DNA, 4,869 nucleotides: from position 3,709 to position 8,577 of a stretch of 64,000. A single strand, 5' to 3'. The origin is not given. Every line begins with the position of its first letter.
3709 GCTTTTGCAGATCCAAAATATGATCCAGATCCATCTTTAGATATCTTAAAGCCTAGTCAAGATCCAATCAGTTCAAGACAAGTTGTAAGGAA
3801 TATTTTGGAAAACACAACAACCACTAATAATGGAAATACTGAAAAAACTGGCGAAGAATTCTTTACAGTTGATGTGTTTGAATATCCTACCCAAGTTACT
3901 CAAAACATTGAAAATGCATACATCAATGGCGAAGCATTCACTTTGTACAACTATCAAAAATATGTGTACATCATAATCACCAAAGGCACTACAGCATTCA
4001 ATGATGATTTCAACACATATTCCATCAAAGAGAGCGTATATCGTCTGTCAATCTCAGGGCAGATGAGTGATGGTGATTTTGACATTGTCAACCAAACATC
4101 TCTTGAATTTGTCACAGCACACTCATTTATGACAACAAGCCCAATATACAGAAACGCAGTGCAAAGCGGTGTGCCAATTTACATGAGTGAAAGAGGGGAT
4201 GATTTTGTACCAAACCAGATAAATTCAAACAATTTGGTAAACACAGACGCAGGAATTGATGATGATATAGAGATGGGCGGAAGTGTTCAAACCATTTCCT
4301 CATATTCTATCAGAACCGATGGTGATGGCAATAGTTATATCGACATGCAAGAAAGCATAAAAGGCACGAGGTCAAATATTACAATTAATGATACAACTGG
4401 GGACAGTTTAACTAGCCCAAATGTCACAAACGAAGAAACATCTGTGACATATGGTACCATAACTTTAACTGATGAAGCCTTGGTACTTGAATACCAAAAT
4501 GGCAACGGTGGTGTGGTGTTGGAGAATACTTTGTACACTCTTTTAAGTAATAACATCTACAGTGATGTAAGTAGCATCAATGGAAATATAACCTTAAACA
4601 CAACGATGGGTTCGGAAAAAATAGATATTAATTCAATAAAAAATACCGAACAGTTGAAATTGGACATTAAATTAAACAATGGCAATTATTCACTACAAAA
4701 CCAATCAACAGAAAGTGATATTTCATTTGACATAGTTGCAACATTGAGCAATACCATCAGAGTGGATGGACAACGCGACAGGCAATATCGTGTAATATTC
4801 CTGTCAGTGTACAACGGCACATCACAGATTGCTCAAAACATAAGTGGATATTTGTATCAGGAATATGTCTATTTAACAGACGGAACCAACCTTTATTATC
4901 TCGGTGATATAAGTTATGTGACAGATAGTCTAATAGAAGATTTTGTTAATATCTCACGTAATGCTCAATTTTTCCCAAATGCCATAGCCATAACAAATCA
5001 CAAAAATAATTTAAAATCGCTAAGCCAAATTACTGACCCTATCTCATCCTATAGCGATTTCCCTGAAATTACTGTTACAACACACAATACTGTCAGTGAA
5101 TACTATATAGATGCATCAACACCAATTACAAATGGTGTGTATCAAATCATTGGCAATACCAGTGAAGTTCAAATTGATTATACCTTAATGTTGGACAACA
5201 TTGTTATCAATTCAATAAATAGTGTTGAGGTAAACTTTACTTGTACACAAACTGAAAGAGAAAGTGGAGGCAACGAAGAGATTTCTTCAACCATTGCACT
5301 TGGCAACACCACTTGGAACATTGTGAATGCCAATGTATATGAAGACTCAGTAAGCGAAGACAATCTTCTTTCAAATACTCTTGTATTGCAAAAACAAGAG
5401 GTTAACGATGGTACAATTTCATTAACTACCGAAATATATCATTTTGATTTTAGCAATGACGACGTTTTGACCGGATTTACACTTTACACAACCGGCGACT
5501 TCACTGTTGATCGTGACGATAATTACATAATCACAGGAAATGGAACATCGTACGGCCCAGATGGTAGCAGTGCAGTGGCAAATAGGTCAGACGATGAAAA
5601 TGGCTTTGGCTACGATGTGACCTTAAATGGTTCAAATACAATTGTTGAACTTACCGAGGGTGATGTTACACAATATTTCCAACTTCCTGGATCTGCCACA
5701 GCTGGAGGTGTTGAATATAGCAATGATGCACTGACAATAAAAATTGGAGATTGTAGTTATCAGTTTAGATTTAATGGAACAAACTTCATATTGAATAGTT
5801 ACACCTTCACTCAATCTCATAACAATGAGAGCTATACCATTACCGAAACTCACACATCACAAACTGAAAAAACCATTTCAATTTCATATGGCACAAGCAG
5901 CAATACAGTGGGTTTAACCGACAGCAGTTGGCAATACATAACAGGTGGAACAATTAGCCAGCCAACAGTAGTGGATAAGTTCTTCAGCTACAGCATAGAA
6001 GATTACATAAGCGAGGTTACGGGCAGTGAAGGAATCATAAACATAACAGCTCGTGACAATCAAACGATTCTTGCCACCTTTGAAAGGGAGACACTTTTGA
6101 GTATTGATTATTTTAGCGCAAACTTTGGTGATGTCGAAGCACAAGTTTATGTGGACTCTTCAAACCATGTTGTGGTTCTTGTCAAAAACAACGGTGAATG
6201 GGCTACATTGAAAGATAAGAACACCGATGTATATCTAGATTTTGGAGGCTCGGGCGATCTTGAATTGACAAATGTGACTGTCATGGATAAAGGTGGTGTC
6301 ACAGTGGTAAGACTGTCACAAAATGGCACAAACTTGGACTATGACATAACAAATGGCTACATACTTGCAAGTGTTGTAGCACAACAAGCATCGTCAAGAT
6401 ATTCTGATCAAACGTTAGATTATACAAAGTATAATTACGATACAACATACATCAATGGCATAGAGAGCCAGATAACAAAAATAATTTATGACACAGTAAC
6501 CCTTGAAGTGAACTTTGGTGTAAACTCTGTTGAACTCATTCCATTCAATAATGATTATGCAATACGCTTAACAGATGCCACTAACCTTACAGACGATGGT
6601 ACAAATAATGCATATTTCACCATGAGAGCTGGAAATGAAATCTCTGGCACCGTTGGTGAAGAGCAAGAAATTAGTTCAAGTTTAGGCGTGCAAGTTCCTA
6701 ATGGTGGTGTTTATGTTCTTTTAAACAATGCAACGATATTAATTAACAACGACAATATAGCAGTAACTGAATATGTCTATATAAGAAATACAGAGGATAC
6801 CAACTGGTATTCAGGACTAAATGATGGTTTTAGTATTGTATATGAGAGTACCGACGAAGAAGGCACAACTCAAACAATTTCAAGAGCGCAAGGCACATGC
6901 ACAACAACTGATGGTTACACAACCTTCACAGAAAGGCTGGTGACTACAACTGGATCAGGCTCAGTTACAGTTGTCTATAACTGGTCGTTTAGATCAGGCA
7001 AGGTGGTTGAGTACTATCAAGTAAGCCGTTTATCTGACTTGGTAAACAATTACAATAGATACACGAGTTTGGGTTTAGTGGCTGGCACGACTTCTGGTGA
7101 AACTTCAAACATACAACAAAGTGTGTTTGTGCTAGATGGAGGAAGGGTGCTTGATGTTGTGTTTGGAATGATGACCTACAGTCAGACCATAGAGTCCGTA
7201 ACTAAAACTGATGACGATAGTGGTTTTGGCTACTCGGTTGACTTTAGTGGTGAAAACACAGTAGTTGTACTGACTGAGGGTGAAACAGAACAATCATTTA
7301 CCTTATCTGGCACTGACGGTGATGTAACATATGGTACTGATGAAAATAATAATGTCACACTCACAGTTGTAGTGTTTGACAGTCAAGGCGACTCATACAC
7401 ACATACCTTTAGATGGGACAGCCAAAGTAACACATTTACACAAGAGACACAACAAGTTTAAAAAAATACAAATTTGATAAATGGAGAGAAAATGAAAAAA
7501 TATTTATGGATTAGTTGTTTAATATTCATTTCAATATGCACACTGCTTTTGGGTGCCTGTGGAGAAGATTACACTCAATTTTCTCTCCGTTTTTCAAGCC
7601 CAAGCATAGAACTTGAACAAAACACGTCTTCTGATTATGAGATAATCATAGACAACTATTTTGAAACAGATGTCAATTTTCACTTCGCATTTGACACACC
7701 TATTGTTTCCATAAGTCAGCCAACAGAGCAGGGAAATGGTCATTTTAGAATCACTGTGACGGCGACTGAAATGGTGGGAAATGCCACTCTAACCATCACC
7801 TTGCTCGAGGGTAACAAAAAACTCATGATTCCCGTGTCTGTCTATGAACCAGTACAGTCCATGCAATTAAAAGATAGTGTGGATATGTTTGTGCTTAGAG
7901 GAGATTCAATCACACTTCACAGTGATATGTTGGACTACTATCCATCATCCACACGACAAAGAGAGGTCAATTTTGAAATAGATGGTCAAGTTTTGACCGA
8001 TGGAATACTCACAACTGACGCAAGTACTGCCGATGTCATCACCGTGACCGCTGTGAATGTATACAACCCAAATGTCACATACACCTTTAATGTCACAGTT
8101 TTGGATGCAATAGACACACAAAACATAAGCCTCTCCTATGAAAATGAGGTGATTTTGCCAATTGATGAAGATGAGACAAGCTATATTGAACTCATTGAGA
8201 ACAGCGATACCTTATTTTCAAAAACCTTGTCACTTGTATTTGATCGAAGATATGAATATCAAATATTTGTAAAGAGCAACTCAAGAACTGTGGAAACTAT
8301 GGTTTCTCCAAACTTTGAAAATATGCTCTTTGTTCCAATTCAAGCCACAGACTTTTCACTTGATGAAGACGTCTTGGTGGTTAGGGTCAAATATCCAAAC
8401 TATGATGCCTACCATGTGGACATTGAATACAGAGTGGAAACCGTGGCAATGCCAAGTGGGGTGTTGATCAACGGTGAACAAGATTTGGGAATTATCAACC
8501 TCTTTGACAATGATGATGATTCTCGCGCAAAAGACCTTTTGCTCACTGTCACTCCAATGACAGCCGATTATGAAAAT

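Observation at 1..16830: Two tandem giant GLUG/beta-helix genes forming one operon of more than 5500 codons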

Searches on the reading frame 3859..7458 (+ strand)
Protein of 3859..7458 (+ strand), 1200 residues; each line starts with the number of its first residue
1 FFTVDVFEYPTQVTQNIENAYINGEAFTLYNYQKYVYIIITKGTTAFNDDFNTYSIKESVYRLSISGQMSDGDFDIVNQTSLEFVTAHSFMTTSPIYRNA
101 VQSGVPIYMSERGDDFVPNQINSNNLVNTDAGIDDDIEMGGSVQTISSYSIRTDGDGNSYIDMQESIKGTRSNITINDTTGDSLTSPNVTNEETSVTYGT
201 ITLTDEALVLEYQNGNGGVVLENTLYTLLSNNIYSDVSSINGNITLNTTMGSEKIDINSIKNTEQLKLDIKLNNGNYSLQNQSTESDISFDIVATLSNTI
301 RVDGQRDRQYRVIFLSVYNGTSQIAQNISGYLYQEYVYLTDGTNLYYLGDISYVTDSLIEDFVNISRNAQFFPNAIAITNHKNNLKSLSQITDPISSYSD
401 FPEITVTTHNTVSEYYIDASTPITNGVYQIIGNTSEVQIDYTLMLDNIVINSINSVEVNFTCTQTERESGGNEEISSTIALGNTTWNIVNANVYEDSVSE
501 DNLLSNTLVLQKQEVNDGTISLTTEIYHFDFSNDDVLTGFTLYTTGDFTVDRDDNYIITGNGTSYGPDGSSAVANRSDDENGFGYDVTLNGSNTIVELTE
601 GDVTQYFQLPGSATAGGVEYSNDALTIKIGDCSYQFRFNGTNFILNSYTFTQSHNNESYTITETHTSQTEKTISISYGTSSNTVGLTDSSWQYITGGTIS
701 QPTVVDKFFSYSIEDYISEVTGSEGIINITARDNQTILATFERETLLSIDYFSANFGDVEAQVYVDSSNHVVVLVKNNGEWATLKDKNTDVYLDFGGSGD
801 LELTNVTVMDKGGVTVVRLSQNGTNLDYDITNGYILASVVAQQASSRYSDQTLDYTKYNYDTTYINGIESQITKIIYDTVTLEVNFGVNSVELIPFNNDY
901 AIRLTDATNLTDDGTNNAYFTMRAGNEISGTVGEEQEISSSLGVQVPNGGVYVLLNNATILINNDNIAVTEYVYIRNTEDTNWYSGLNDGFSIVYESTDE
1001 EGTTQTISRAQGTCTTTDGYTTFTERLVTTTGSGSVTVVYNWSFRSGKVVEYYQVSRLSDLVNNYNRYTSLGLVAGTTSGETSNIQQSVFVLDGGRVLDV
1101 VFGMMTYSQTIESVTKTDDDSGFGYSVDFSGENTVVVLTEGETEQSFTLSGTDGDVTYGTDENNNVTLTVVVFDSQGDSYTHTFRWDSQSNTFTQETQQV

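Call 61: search_protein_representatives(protein=window:3859-7458:+)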
Query: 1200 residues. Proteins with E-value up to 0.001 (for the whole library): 1; up to 1e-10: 1; up to 1e-30: 1. The best 1 are listed.
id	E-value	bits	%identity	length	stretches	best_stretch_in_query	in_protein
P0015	1.3e-37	146.0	40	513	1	754-1079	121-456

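Call 93: search_protein_families(library=pfam, proteins=[P0015], max_evalue=0.01)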
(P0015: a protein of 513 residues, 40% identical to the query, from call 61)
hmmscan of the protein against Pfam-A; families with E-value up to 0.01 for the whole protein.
P0015 (513 aa): 2 families
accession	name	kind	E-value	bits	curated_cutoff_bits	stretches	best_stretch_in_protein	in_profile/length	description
PF22694.1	CtpB_N-like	-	2.4e-05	25.1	27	1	34-110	9-84/85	Activating protease CtpB N-terminal domain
PF05478.16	Prominin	-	0.0079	14.8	34.3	1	7-79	133-206/799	Prominin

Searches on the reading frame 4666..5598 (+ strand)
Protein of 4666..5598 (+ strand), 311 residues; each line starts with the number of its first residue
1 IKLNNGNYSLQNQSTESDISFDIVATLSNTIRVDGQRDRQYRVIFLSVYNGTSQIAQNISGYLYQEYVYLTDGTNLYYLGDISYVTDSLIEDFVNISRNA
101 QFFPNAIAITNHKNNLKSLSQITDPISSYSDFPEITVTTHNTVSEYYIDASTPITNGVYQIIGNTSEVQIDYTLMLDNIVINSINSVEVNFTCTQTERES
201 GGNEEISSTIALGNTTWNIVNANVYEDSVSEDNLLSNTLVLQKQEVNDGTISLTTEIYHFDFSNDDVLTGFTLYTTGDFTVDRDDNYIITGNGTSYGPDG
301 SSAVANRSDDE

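Call 44: search_protein_families(library=pfam, proteins=[window:4666-5598:+], max_evalue=1)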
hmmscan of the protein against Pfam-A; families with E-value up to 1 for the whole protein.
window:4666-5598:+ (311 aa): 0 families

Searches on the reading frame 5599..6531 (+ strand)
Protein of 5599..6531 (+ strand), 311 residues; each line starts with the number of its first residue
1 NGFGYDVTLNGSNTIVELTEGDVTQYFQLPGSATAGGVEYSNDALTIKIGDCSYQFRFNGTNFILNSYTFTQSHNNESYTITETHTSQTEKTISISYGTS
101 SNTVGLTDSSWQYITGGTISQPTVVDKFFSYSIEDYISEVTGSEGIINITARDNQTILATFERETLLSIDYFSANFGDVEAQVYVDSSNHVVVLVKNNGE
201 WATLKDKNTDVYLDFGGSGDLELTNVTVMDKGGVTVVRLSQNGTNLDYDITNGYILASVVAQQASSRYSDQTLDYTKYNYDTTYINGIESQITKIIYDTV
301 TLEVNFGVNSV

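Call 44: search_protein_families(library=pfam, proteins=[window:5599-6531:+], max_evalue=1)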
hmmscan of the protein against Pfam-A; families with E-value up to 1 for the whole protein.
window:5599-6531:+ (311 aa): 1 family
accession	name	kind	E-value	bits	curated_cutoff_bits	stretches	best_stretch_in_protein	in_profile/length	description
PF12226.14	Astro_capsid_p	-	0.0064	16.1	25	1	63-133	108-178/363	Turkey astrovirus capsid protein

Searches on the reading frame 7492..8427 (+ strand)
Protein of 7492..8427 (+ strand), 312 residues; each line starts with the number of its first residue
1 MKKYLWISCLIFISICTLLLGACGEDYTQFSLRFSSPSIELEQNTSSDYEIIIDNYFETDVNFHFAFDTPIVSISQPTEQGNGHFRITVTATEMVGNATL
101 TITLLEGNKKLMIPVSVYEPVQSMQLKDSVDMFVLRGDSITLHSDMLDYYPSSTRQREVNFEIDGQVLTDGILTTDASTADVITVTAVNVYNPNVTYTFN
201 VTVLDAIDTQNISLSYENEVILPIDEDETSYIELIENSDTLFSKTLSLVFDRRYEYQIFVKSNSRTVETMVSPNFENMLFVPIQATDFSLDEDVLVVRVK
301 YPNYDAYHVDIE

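Call 43: search_protein_families(library=pfam, proteins=[window:7492-8427:+], max_evalue=1)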
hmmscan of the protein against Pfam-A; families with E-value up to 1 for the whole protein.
window:7492-8427:+ (312 aa): 4 families
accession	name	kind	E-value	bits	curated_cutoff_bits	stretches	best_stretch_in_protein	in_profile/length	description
PF09134.16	Invasin_D3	-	0.0023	18.8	33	1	66-104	44-82/98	Invasin, domain 3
PF13027.11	DUF3888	-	0.0044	17.8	22.2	1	53-99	17-61/87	Protein of unknown function (DUF3888)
PF00801.26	PKD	-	0.0081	16.6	23.5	1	82-104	56-78/80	PKD domain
PF22352.2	K319L-like_PKD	-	0.29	11.6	27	0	71-103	51-83/84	K319L-like, PKD domain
